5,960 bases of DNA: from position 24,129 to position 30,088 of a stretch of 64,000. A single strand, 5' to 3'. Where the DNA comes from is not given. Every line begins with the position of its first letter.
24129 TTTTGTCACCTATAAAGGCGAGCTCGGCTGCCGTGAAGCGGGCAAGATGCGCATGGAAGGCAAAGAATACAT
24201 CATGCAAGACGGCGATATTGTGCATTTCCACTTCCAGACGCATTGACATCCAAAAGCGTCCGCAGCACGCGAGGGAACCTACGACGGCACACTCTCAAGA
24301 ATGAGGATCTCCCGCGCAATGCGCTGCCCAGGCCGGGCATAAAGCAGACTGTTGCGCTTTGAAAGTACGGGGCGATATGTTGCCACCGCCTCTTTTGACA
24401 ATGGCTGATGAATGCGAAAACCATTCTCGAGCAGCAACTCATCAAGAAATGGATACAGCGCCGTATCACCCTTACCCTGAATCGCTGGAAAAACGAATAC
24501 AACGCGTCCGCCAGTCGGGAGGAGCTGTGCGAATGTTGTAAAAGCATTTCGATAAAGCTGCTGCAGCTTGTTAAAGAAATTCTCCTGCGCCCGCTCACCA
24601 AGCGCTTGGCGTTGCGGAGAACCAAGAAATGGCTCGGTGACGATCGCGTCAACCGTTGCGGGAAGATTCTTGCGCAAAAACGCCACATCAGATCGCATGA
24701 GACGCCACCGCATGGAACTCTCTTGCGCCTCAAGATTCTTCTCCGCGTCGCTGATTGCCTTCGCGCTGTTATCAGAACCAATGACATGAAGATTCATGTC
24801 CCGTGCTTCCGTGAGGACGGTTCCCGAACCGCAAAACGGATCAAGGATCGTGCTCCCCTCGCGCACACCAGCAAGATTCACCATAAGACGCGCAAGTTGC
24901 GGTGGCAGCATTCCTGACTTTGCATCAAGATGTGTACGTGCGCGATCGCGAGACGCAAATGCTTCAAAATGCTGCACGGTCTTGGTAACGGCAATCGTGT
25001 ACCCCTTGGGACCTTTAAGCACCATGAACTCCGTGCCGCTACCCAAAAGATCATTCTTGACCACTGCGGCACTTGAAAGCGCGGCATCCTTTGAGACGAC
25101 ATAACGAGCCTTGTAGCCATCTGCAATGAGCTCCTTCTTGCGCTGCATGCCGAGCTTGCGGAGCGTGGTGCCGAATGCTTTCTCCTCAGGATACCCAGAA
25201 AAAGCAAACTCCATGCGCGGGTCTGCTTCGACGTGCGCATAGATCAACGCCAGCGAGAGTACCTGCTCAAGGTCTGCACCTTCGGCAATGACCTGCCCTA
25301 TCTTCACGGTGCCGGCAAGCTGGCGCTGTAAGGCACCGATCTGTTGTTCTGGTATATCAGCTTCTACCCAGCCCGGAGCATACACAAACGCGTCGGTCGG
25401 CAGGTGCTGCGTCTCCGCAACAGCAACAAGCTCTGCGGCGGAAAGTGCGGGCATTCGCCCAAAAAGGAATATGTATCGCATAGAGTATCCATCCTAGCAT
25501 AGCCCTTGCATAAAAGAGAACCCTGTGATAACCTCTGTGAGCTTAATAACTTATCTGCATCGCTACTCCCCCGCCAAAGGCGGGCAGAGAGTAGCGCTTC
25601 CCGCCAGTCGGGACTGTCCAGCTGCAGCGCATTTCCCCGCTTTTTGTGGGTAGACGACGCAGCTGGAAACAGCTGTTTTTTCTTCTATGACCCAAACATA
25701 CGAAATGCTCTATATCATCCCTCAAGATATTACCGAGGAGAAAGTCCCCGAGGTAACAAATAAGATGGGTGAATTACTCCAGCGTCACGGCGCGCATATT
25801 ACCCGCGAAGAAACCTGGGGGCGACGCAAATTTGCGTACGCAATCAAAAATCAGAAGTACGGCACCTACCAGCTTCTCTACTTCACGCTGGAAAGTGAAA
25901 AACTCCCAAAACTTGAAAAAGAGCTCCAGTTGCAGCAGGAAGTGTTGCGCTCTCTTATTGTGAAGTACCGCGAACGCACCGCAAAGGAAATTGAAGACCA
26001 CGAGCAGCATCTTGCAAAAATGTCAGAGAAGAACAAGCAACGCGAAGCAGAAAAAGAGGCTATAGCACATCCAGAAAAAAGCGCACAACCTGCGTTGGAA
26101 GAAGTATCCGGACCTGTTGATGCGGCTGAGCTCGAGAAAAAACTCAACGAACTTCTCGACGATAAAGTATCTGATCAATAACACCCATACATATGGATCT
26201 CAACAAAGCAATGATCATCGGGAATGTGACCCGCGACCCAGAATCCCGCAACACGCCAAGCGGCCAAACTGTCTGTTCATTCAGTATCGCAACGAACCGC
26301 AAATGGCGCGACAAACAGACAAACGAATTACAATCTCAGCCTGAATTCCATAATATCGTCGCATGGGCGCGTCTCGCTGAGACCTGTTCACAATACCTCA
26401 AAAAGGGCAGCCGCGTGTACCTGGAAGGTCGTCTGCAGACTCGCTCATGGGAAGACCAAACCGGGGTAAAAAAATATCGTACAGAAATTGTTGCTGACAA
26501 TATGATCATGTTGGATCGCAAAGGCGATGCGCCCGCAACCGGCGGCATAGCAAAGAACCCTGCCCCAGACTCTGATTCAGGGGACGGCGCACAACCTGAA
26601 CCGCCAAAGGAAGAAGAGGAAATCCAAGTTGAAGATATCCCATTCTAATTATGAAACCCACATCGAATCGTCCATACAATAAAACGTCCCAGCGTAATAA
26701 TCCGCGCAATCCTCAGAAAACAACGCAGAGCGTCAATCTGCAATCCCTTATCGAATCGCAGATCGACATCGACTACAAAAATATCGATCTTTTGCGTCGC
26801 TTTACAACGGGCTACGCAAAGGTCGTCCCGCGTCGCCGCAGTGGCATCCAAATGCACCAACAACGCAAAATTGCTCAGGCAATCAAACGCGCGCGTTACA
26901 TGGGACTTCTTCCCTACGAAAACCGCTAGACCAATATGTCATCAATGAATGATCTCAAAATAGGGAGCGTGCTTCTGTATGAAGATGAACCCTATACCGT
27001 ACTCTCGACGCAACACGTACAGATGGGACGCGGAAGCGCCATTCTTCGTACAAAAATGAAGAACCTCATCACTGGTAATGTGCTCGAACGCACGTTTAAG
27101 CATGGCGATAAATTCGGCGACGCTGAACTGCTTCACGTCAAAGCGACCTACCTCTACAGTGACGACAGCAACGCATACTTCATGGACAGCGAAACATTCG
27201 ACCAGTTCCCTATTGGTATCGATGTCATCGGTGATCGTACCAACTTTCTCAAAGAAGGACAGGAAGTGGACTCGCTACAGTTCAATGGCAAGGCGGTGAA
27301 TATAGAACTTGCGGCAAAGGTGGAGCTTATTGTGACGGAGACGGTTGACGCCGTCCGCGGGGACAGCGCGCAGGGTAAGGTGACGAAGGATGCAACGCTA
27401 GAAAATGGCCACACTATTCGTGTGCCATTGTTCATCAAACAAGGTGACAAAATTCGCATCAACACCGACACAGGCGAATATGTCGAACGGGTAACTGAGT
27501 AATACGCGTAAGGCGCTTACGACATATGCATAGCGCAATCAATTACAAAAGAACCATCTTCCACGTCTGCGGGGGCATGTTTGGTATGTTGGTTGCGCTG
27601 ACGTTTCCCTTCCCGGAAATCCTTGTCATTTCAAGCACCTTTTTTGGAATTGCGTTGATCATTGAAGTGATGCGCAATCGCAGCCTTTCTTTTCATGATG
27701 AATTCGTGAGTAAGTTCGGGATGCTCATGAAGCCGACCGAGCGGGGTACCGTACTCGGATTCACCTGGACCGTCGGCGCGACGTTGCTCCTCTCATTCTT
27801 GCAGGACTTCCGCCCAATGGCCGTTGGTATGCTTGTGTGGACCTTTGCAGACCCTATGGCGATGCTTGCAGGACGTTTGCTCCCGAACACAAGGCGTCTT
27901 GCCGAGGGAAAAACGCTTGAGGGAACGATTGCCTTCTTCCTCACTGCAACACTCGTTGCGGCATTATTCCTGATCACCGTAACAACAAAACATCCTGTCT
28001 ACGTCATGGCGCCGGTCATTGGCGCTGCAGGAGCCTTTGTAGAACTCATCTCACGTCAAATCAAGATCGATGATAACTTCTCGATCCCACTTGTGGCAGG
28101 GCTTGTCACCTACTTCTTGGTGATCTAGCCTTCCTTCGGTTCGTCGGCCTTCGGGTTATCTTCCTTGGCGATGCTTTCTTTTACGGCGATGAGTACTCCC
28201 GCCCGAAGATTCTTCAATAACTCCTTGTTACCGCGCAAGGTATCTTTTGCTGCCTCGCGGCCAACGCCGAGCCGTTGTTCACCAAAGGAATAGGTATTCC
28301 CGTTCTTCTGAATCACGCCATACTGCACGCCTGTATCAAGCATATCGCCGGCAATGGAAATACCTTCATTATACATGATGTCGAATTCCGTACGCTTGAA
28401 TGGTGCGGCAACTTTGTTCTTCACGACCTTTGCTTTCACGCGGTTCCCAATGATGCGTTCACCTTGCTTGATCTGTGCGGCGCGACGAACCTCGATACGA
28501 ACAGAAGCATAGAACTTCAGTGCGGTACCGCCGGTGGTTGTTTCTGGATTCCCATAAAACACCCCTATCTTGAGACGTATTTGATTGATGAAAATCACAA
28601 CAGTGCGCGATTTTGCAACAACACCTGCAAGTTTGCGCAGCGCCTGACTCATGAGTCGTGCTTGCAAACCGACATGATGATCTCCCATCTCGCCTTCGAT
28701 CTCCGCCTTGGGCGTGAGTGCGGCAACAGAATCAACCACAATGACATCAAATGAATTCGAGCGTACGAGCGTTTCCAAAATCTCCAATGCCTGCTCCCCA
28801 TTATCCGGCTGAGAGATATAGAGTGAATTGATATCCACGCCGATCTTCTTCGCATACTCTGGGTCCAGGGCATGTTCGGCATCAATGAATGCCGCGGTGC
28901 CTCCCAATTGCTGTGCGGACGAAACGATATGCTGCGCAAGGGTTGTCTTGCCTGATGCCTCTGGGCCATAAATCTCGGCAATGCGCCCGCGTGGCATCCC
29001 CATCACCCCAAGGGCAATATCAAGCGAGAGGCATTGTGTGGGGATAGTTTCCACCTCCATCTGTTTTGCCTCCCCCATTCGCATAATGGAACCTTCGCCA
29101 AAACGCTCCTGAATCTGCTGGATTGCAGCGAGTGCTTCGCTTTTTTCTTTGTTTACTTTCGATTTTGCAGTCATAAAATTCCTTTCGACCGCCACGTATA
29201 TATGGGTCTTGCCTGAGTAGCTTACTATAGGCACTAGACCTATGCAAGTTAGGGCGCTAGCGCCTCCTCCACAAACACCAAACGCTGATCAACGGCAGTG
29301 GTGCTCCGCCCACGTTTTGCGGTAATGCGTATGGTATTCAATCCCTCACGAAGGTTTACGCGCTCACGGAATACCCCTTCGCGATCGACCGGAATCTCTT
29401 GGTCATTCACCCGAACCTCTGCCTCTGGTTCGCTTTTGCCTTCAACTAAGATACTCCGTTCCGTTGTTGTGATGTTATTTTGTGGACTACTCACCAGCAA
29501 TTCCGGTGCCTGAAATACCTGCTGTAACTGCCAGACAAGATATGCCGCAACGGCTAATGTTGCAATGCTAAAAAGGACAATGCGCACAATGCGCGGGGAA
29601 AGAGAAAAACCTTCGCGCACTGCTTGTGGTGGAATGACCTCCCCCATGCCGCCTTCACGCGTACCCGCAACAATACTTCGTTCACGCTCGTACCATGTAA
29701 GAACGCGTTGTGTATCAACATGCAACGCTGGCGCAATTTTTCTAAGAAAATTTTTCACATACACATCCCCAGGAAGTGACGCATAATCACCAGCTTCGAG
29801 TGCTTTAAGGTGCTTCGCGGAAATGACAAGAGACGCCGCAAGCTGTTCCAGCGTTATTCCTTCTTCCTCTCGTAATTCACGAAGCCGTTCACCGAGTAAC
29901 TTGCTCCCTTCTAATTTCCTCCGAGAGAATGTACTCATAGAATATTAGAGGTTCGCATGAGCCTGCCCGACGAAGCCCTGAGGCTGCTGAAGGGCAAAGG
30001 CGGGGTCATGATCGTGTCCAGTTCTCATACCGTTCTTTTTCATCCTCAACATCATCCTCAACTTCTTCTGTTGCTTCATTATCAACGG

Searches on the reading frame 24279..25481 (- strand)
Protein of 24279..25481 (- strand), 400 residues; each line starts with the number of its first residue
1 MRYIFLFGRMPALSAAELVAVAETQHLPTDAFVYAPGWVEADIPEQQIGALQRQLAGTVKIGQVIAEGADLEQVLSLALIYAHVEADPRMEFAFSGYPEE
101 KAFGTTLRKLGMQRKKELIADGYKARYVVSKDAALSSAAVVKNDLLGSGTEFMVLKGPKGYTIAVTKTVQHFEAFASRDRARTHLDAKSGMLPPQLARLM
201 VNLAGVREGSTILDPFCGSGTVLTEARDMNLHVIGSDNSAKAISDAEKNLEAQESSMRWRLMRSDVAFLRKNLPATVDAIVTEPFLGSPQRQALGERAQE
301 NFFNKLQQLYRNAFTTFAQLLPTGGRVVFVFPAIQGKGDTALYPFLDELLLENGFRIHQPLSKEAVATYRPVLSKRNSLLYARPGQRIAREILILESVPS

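Call 52: search_protein_families(library=pfam, proteins=[window:24279-25481:-], max_evalue=0.001)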
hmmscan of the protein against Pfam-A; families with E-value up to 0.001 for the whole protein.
window:24279-25481:- (400 aa): 6 families
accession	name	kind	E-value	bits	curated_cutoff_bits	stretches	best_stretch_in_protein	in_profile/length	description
PF01170.24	UPF0020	-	6.2e-20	72.2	22.3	1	186-332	6-167/197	RMKL-like, methyltransferase domain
PF01555.25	N6_N4_Mtase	-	2.3e-09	38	26.7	1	189-247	163-220/221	DNA methylase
PF13847.12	Methyltransf_31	-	4e-07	30.3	27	1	208-286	3-84/145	Methyltransferase domain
PF13649.12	Methyltransf_25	-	6.7e-06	27.1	27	1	212-283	1-72/97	Methyltransferase domain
PF05175.20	MTS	-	0.00015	21.9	23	1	199-290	22-112/170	Methyltransferase small domain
PF03602.21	Cons_hypoth95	-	0.00068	19.8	24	0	208-284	41-121/182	Conserved hypothetical protein 95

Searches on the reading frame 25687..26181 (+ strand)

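Call 52: search_protein_families(library=pfam, proteins=[window:25687-26181:+], max_evalue=0.001)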
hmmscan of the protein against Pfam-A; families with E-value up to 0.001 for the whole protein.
window:25687-26181:+ (164 aa): 1 family
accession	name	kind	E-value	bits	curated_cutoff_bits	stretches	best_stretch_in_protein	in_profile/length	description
PF01250.22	Ribosomal_S6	-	5.7e-24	84.6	27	1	4-93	1-90/90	Ribosomal protein S6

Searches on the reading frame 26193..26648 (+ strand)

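Call 52: search_protein_families(library=pfam, proteins=[window:26193-26648:+], max_evalue=0.001)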
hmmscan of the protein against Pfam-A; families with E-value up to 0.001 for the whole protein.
window:26193-26648:+ (151 aa): 1 family
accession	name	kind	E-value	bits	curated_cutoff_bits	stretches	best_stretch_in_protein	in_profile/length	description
PF00436.31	SSB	-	9.2e-41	138.6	26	1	3-107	1-104/104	Single-strand binding protein family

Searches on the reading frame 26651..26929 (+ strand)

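Call 52: search_protein_families(library=pfam, proteins=[window:26651-26929:+], max_evalue=0.001)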
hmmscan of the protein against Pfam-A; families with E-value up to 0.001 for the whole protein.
window:26651-26929:+ (92 aa): 1 family
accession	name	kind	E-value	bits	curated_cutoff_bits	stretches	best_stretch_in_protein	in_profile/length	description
PF01084.26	Ribosomal_S18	-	2.3e-20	72.9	21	1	37-87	2-52/52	Ribosomal protein S18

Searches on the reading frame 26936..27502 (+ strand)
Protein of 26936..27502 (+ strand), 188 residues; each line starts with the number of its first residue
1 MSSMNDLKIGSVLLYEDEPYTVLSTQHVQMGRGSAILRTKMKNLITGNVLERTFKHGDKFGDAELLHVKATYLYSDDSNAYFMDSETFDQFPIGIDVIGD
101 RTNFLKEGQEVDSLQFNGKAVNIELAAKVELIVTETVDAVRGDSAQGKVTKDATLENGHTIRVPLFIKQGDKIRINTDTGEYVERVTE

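Call 52: search_protein_families(library=pfam, proteins=[window:26936-27502:+], max_evalue=0.001)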
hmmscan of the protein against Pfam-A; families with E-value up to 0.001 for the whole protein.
window:26936-27502:+ (188 aa): 3 families
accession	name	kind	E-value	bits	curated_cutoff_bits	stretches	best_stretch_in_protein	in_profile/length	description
PF09285.17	Elong-fact-P_C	-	2.2e-24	85.3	25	1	129-185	1-56/56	Elongation factor P, C-terminal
PF08207.18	EFP_N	-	5.1e-23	81.3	23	1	3-60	1-58/58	Elongation factor P (EF-P) KOW-like domain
PF01132.26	EFP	-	1.5e-18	67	27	1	69-121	2-54/54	Elongation factor P (EF-P) OB domain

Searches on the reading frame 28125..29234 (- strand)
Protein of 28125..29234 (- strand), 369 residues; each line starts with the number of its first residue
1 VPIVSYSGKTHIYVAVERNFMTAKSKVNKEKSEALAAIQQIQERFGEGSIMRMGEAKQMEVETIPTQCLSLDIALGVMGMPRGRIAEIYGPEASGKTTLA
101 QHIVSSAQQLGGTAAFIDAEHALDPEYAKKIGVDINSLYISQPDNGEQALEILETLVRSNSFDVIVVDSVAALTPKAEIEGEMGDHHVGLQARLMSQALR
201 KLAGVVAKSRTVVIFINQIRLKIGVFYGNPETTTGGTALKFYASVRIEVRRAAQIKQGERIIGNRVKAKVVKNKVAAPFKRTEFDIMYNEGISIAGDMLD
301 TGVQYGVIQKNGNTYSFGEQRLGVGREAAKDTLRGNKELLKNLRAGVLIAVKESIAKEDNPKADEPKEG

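Call 53: search_protein_families(library=pfam, proteins=[window:28125-29234:-], max_evalue=0.001)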
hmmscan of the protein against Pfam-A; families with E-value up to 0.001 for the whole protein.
window:28125-29234:- (369 aa): 8 families
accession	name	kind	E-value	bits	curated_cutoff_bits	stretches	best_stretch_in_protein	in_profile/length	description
PF00154.27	RecA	-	6.5e-131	435.9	27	1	36-293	5-262/262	recA bacterial DNA recombination protein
PF21096.2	RecA_C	-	1.6e-13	51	27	1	296-347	1-52/57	RecA C-terminal domain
PF08423.17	Rad51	-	1.6e-08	34.6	22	1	60-253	4-213/244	Rad51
PF06745.19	ATPase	-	1.1e-06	28.6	26.6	1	70-138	7-77/231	KaiC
PF01637.24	ATPase_2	-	6.3e-06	26.6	33.2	1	84-209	21-108/225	ATPase domain predominantly from Archaea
PF13479.12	AAA_24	-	2.4e-05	24.7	27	1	88-174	7-77/195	AAA domain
PF02283.22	CobU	-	9.5e-05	22.4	27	1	88-218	3-124/168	Cobinamide kinase / cobinamide phosphate guanyltransferase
PF13191.12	AAA_16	-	0.00023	22.1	32.6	1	74-218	15-140/167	AAA ATPase domain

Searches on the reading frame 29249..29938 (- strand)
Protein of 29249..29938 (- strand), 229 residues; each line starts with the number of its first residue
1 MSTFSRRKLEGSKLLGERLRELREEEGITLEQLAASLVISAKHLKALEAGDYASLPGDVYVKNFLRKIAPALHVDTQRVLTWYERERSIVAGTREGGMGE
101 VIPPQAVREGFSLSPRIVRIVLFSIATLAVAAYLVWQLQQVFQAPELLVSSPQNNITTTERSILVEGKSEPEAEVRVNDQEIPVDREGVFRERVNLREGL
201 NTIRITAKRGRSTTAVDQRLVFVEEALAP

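Call 53: search_protein_families(library=pfam, proteins=[window:29249-29938:-], max_evalue=0.001)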
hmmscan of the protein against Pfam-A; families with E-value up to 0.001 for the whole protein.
window:29249-29938:- (229 aa): 5 families
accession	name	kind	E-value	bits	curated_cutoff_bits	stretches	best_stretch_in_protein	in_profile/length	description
PF13413.12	HTH_25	-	1.9e-19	69.6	24.6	1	18-78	1-61/62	Helix-turn-helix domain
PF09136.16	Glucodextran_B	-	8.5e-12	45.3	27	1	145-219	1-77/83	Glucodextranase, domain B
PF12844.13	HTH_19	-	5.2e-08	33.1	30.2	1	16-82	1-61/64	Helix-turn-helix domain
PF13560.12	HTH_31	-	2.8e-07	31.2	27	1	15-55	2-42/64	Helix-turn-helix domain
PF01381.28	HTH_3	-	3e-05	24.4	23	1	19-53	1-34/55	Helix-turn-helix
